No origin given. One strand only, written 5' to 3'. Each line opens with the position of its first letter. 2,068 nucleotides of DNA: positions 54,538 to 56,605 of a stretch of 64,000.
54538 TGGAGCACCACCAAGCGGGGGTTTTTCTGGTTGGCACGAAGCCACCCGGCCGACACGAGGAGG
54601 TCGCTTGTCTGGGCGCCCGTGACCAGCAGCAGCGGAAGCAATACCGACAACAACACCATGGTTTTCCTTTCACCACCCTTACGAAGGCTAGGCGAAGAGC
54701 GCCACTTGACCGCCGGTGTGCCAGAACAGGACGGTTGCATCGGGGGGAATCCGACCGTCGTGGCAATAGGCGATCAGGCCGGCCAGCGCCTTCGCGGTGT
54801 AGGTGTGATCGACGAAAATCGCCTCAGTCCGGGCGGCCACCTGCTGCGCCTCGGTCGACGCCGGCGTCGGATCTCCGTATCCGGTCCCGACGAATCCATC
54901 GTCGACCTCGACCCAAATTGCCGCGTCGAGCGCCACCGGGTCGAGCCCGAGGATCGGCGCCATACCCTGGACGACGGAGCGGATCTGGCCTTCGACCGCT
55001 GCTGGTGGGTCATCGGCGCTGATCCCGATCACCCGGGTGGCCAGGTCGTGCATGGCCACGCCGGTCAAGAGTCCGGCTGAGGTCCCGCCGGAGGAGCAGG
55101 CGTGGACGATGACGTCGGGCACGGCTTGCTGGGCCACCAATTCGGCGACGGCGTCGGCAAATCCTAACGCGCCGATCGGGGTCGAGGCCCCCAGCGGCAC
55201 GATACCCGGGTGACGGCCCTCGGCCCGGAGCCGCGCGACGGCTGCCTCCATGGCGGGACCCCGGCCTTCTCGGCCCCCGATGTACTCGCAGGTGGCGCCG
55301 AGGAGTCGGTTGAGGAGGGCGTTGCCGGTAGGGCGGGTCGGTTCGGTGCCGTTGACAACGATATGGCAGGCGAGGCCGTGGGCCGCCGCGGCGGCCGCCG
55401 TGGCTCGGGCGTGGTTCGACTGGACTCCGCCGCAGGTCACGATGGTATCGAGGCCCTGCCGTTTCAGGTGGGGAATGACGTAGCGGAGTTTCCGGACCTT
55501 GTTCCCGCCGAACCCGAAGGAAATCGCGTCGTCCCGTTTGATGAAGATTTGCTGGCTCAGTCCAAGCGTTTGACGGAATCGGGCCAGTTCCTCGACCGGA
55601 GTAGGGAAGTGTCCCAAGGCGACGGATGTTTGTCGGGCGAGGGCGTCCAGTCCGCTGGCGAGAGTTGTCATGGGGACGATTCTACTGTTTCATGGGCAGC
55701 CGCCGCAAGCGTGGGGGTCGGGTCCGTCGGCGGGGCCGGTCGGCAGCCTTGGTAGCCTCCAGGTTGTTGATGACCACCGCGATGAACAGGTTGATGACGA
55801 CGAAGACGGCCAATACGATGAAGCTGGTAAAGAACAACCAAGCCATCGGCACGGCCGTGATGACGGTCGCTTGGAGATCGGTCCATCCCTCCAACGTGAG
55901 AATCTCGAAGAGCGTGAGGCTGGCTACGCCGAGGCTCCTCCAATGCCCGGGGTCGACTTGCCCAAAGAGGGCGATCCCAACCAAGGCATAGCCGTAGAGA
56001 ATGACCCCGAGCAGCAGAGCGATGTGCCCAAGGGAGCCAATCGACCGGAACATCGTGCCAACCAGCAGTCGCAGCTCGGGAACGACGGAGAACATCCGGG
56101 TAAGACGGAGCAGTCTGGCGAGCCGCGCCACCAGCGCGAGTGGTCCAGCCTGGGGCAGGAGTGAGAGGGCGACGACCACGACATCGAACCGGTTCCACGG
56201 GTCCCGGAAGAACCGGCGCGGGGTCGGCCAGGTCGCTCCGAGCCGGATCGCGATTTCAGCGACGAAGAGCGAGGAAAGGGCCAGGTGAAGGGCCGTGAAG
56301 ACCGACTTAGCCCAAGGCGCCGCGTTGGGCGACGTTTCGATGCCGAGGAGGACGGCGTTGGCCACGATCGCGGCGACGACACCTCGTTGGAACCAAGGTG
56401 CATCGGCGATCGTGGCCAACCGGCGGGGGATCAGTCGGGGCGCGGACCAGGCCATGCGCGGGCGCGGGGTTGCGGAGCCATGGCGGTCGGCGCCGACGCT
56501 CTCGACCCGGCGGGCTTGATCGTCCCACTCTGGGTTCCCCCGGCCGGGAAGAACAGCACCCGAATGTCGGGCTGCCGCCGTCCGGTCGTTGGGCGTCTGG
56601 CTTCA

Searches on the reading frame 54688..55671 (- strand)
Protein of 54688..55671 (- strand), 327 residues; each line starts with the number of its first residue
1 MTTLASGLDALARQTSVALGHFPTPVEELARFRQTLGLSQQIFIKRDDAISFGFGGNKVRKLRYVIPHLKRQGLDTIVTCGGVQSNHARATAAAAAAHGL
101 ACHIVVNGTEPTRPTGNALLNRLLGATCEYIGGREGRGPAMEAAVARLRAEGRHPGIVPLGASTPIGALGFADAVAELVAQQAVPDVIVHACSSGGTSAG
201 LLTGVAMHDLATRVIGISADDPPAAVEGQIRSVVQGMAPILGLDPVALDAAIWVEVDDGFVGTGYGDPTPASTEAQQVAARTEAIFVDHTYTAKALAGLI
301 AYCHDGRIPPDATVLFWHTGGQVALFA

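Call 22: search_protein_families(library=pfam, proteins=[window:54688-55671:-], max_evalue=0.1)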
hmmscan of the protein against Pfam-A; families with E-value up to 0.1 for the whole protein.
window:54688-55671:- (327 aa): 1 family
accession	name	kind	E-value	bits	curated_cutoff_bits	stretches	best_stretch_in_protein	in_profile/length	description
PF00291.31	PALP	-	4.3e-46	158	35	1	18-320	2-295/295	Pyridoxal-phosphate dependent enzyme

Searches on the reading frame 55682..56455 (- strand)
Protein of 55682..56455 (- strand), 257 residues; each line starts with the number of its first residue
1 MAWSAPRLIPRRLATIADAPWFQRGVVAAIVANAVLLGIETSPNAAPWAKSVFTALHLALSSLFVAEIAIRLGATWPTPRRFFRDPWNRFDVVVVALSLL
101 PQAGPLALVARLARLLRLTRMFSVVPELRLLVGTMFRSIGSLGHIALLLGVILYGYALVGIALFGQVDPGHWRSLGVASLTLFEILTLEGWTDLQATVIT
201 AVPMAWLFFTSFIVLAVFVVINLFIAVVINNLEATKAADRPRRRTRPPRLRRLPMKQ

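Call 22: search_protein_families(library=pfam, proteins=[window:55682-56455:-], max_evalue=0.1)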
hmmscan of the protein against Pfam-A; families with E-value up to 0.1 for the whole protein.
window:55682-56455:- (257 aa): 2 families
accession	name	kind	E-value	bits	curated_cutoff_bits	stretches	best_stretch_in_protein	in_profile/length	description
PF00520.37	Ion_trans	-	2.8e-43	148.3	25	1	20-237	2-238/241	Ion transport protein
PF08016.18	PKD_channel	-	2.9e-10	40.4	22.4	1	115-231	108-221/225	Polycystin cation channel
